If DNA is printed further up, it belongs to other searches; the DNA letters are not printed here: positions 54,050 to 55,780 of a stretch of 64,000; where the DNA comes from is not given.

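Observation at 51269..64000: A glycan island carries three paralogous B12-binding radical SAM enzymes, a SPASM radical SAM and two SAM methyltransferases among GT2, GT4 and GT-C transferases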

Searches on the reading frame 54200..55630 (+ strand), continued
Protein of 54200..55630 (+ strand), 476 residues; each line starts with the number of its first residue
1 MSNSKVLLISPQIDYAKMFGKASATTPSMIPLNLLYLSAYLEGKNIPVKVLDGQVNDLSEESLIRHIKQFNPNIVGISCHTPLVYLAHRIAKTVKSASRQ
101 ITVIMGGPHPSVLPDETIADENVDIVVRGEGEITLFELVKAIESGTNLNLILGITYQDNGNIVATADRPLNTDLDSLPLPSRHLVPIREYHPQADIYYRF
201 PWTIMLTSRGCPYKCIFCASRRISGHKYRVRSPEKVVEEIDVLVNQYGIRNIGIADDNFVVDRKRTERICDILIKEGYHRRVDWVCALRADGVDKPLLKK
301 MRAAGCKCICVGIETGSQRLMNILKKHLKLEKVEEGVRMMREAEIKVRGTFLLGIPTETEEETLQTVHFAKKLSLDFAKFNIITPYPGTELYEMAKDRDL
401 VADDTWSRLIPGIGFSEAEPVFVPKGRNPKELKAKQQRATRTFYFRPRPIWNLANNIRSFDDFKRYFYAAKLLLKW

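Call 42: find_encoding_contigs(protein=P0035, flank=10000, max_places=1)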
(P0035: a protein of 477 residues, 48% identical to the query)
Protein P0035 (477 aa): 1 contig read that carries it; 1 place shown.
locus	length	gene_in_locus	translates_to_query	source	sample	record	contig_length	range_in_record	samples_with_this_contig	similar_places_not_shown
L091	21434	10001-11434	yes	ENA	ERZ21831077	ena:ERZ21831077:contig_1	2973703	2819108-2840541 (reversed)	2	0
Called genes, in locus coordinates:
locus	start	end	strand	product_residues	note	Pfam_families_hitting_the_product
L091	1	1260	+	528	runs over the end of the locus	PF01609:DDE_Tnp_1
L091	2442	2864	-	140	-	-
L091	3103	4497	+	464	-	PF19289:PmbA_TldD_3rd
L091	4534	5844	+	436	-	PF19289:PmbA_TldD_3rd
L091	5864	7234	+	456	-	PF03738:GSP_synth (weak), PF14403:CP_ATPgrasp_2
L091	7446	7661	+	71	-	PF12651:RHH_3 (faint)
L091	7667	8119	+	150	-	-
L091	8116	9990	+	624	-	-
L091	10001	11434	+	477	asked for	PF02310:B12-binding, PF04055:Radical_SAM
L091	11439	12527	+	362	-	PF04055:Radical_SAM, PF13186:SPASM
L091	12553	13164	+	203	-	PF05635:23S_rRNA_IVP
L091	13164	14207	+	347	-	PF04055:Radical_SAM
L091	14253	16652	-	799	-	PF13757:VIT_2, PF08487:VIT, PF00092:VWA, PF13519:VWA_2, PF13768:VWA_3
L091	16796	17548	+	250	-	PF13646:HEAT_2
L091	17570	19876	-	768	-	PF02878:PGM_PMM_I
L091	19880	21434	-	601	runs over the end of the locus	PF02878:PGM_PMM_I, PF02879:PGM_PMM_II, PF02880:PGM_PMM_III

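Call 43: find_encoding_contigs(protein=P0060, flank=10000, max_places=1)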
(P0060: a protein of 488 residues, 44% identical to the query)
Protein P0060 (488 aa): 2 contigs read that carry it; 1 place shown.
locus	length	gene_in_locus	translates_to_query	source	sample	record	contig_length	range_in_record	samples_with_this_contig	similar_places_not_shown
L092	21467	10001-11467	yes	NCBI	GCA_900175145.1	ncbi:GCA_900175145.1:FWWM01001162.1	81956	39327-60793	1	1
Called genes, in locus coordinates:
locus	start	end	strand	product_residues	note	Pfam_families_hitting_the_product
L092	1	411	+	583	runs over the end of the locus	-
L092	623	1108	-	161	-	-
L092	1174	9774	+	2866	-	PF00657:Lipase_GDSL, PF13472:Lipase_GDSL_2, PF00041:fn3 (weak), PF05688:BIg21 (faint), PF09134:Invasin_D3 (faint), PF02018:CBM_4_9, PF02369:Big_1, PF13860:FlgD_ig, +2 more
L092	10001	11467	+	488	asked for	PF02310:B12-binding, PF04055:Radical_SAM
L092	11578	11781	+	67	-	-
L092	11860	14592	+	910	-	PF13517:FG-GAP_3 (faint), PF01839:FG-GAP, PF18962:Por_Secre_tail (weak), PF13860:FlgD_ig (faint)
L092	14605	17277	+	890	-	PF13517:FG-GAP_3 (faint), PF01839:FG-GAP, PF13860:FlgD_ig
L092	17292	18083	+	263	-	PF00963:Cohesin (weak)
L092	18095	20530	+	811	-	PF00963:Cohesin, PF18962:Por_Secre_tail, PF13860:FlgD_ig (weak)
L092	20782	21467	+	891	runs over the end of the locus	PF13517:FG-GAP_3 (faint), PF14312:FG-GAP_2 (faint), PF01839:FG-GAP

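Call 48: search_solved_structures(query=A2, max_evalue=1)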
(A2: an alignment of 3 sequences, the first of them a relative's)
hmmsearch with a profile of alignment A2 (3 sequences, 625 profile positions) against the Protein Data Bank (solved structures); distinct sequences matched with E-value up to 1: 0.

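Call 50: search_protein_families(library=pfam, proteins=[L087:8133-10004:+, L089:8046-10004:+, L091:8116-9990:+, L005:8716-9747:+], max_evalue=10)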
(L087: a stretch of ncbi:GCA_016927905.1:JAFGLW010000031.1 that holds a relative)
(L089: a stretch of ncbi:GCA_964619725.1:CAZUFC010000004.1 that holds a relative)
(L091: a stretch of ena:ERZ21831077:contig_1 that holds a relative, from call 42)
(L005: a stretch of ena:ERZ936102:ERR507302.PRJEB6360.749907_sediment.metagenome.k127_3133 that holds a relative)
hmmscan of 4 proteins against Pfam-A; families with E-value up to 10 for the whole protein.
L087:8133-10004:+ (623 aa): 2 families
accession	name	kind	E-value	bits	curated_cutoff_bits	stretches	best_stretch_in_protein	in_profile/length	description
PF05241.17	EBP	-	0.0038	18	25.7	1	168-263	22-111/113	EXPERA (EXPanded EBP superfamily)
PF22570.1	LiaF-TM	-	9.7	7.5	27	1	259-334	18-91/98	LiaF transmembrane domain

L089:8046-10004:+ (652 aa): 0 families

L091:8116-9990:+ (624 aa): 0 families

L005:8716-9747:+ (343 aa): 0 families

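Call 54: search_protein_families(library=pfam, alignment_id=A4, max_evalue=0.00001)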
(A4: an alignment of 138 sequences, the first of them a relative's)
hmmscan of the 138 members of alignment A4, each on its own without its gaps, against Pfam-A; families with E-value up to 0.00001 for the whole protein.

A. member 1, L006:7471-8655:- (394 aa): 2 families
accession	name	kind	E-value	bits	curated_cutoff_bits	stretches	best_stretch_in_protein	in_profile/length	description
PF13472.12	Lipase_GDSL_2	-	1.1e-14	55.8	32.9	1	123-352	1-178/178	GDSL-like Lipase/Acylhydrolase family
PF00657.28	Lipase_GDSL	-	3e-10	41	23.6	1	121-201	1-91/208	GDSL-like Lipase/Acylhydrolase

B. families by the number of members that match (of 138 scanned): 130 families (the first 25 are shown)
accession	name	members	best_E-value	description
PF04055.27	Radical_SAM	19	2.6e-33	Radical SAM superfamily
PF02310.24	B12-binding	16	1.2e-25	B12 binding domain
PF00535.33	Glycos_transf_2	10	1.5e-33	Glycosyl transferase family 2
PF13489.12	Methyltransf_23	10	5.5e-20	Methyltransferase domain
PF08241.18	Methyltransf_11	9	8.4e-23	Methyltransferase domain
PF13847.12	Methyltransf_31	7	6.2e-22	Methyltransferase domain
PF13649.12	Methyltransf_25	7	7.9e-20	Methyltransferase domain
PF08242.18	Methyltransf_12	7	2.6e-15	Methyltransferase domain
PF13641.12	Glyco_tranf_2_3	5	3.3e-15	Glycosyltransferase like family 2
PF13472.12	Lipase_GDSL_2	4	7.8e-19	GDSL-like Lipase/Acylhydrolase family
PF13231.12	PMT_2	4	1.2e-14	Dolichyl-phosphate-mannose-protein mannosyltransferase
PF01209.24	Ubie_methyltran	4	5.8e-10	ubiE/COQ5 methyltransferase family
PF03186.18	CobD_Cbib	3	8.9e-75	CobD/Cbib protein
PF00657.28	Lipase_GDSL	3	2.2e-11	GDSL-like Lipase/Acylhydrolase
PF01041.23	DegT_DnrJ_EryC1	2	2.1e-123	DegT/DnrJ/EryC1/StrS aminotransferase family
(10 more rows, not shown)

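Call 68: predict_structure(alignment_id=A1)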
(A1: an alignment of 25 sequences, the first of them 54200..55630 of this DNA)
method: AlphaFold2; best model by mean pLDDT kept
length: 476 residues; sequences in the alignment: 25
mean_pLDDT: 90.6   pTM: 0.89
mean pLDDT of the five models: 90.6, 90.6, 86.2, 85.1, 84.5
residues with pLDDT >= 90: 311; 70-90: 158; 50-70: 7; < 50: 0
segments of 3 or more residues with pLDDT < 50: none
pLDDT, mean of each block of 10 residues (from residue 1): 89 82 78 95 97 93 97 96 91 97 94 91 95 95 91 94 94 94 92 82 92 85 85 97 96 90 96 97 94 96 97 94 92 96 96 91 94 93 88 86 74 80 85 91 90 84 79 67
secondary structure, 60 per line:
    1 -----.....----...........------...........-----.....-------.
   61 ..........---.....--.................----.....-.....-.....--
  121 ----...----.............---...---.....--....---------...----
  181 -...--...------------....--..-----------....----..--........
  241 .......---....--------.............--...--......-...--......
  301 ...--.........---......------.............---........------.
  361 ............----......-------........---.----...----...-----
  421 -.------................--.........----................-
elements in order: E6-10 H15-25 H32-42 E48-52 H60-70 E74-78 H81-97 E102-106 H108-112 H114-118 E125-127 H132-144 E154-158 E161-164 E202-205 H221-224 H233-247 E251-254 H263-275 E283-288 H295-303 E306-314 H318-323 H330-342 E346-353 H360-372 E377-382 H390-397 H429-444 H447-455 H460-475

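Call 70: fold_search(model_id=the predicted structure, library=pdb)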
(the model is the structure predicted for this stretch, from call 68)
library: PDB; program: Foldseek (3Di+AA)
matches with E <= 10: 1944; with E <= 0.001: 198
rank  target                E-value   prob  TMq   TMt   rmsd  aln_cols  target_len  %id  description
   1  6fd2_A                4.0e-27  1.00  0.73  0.77   6.2       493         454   22  Radical SAM 1,2-diol dehydratase AprD4 in complex with its substrate paromamine (released 2018-01-17)
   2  6fd2_B                3.0e-26  1.00  0.75  0.78   5.9       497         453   22  Radical SAM 1,2-diol dehydratase AprD4 in complex with its substrate paromamine (released 2018-01-17)
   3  6wte_B                1.0e-25  1.00  0.70  0.63   8.8       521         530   20  Structure of radical S-adenosylmethionine methyltransferase, TsrM, from Kitasatospora setae with cobalamin and [4Fe-4S (released 2020-12-23)
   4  6wte_A                1.1e-25  1.00  0.68  0.58  10.8       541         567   20  Structure of radical S-adenosylmethionine methyltransferase, TsrM, from Kitasatospora setae with cobalamin and [4Fe-4S (released 2020-12-23)
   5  9ccb                  2.6e-25  1.00  0.67  0.76   6.9       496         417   20  X-ray crystal structure of methyl-coenzyme M reductase glutamine methylase (MgmA) from Methanothermobacter marburgensis  (released 2025-01-01)
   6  6wtf_A                3.6e-25  1.00  0.71  0.62   6.6       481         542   21  Structure of radical S-adenosylmethionine methyltransferase, TsrM, from Kitasatospora setae with tryptophan substrate  (released 2020-12-23)
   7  6wtf_B                2.6e-24  1.00  0.71  0.63   7.2       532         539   20  Structure of radical S-adenosylmethionine methyltransferase, TsrM, from Kitasatospora setae with tryptophan substrate  (released 2020-12-23)
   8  5ul4                  1.1e-22  1.00  0.73  0.49   5.8       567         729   17  Structure of Cobalamin-dependent S-adenosylmethionine radical enzyme OxsB with aqua-cobalamin and S-adenosylmethionine b (released 2017-04-19)
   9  9n1b                  3.2e-22  1.00  0.70  0.55   6.9       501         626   16  Crystal structure of CysS from Corallococcus sp. CA054B with 5'-deoxyadenosine, methionine, and pantetheinylated 3-metho (released 2026-01-28)
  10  9n1d                  7.2e-22  1.00  0.66  0.51   4.0       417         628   18  Crystal structure of CysS from Corallococcus sp. CA054B with 5'-deoxyadenosine and methionine bound (released 2026-01-28)
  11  5ul3                  1.6e-21  1.00  0.73  0.50   6.0       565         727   19  Structure of Cobalamin-dependent S-adenosylmethionine radical enzyme OxsB with aqua-cobalamin bound (released 2017-04-19)
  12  9n1c                  1.8e-21  1.00  0.69  0.54   4.4       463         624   18  Crystal structure of CysS from Corallococcus sp. CA054B with 5'-deoxyadenosine, methionine, and pantetheinylated 3-ethox (released 2026-01-28)
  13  5ul2                  8.2e-21  1.00  0.72  0.48   6.4       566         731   19  Structure of Apo, SeMet-labeled Cobalamin-dependent S-adenosylmethionine radical enzyme OxsB (released 2017-04-19)
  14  7kdx_B                5.5e-20  1.00  0.67  0.49   3.7       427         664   16  Crystal structure of Streptomyces tokunonesis TokK with hydroxycobalamin, 5'-deoxyadenosine, and methionine (released 2022-01-12)
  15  7kdx_A                1.4e-19  1.00  0.64  0.47   4.1       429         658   16  Crystal structure of Streptomyces tokunonesis TokK with hydroxycobalamin, 5'-deoxyadenosine, and methionine (released 2022-01-12)
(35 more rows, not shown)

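Call 78: search_protein_families(library=pfam, proteins=[L035:3228-5831:+, L006:13409-15136:+, L006:11563-13341:+, L006:17829-19961:+, L006:8887-10011:-, L006:15875-17668:-, L007:8584-9702:-, L007:12208-13854:+, L010:8532-9917:-, L010:13865-15853:+], max_evalue=0.0001)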
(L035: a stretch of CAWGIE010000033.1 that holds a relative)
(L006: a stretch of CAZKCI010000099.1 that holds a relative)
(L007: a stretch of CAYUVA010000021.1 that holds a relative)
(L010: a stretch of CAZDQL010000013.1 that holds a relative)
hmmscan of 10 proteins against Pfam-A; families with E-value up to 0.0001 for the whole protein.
L035:3228-5831:+ (867 aa): 1 family
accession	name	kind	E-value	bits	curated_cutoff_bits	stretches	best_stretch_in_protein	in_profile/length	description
PF03706.18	LPG_synthase_TM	-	1.3e-14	54.8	33.4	1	578-850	5-292/302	Lysylphosphatidylglycerol synthase TM region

L006:13409-15136:+ (575 aa): 2 families
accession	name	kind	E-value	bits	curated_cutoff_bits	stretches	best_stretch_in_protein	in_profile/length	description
PF00132.30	Hexapep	-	6.1e-16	57.8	27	1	516-549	2-35/36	Bacterial transferase hexapeptide (six repeats)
PF14602.12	Hexapep_2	-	1.1e-08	35.1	27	0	516-548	2-32/34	Hexapeptide repeat of succinyl-transferase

L006:11563-13341:+ (592 aa): 0 families

L006:17829-19961:+ (710 aa): 7 families
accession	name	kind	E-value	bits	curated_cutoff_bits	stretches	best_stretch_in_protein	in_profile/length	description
PF02518.31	HATPase_c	-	2.6e-21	76.6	26.4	1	590-701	2-110/111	Histidine kinase-, DNA gyrase B-, and HSP90-like ATPase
PF00989.32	PAS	-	4.2e-10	40.1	22.6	1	355-465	1-113/113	PAS fold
PF13188.13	PAS_8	-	5.2e-10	39.3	21.8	1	355-401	1-44/65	PAS domain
PF08448.16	PAS_4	-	1.6e-09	38.4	23.1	1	361-470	1-110/110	PAS fold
PF13426.13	PAS_9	-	9.6e-09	35.9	27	1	365-467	1-103/103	PAS domain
PF02743.24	dCache_1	-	1e-08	35.5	45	1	44-235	9-199/240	Cache domain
PF00512.31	HisKA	-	3.8e-05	24.1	26.9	1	485-543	3-61/66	His Kinase A (phospho-acceptor) domain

L006:8887-10011:- (374 aa): 1 family
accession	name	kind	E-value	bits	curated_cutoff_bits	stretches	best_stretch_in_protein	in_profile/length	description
PF00535.33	Glycos_transf_2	-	1.2e-28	100.6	23.3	1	57-216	1-164/168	Glycosyl transferase family 2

L006:15875-17668:- (597 aa): 1 family
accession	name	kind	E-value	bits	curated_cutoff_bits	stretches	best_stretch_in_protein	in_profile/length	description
PF13231.12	PMT_2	-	4.9e-13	50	26.1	1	83-209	2-129/160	Dolichyl-phosphate-mannose-protein mannosyltransferase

L007:8584-9702:- (372 aa): 1 family
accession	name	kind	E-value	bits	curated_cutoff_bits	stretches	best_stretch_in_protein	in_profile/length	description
PF01702.25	TGT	-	1.3e-163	544.6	26.3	1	14-367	2-356/357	Queuine tRNA-ribosyltransferase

L007:12208-13854:+ (548 aa): 2 families
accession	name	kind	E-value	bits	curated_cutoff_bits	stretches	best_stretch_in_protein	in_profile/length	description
PF02397.22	Bac_transf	-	7.9e-68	228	27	1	355-542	1-178/179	Bacterial sugar transferase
PF13727.12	CoA_binding_3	-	1.5e-17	64.6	25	1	144-319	2-175/175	CoA-binding domain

L010:8532-9917:- (461 aa): 0 families

L010:13865-15853:+ (662 aa): 0 families
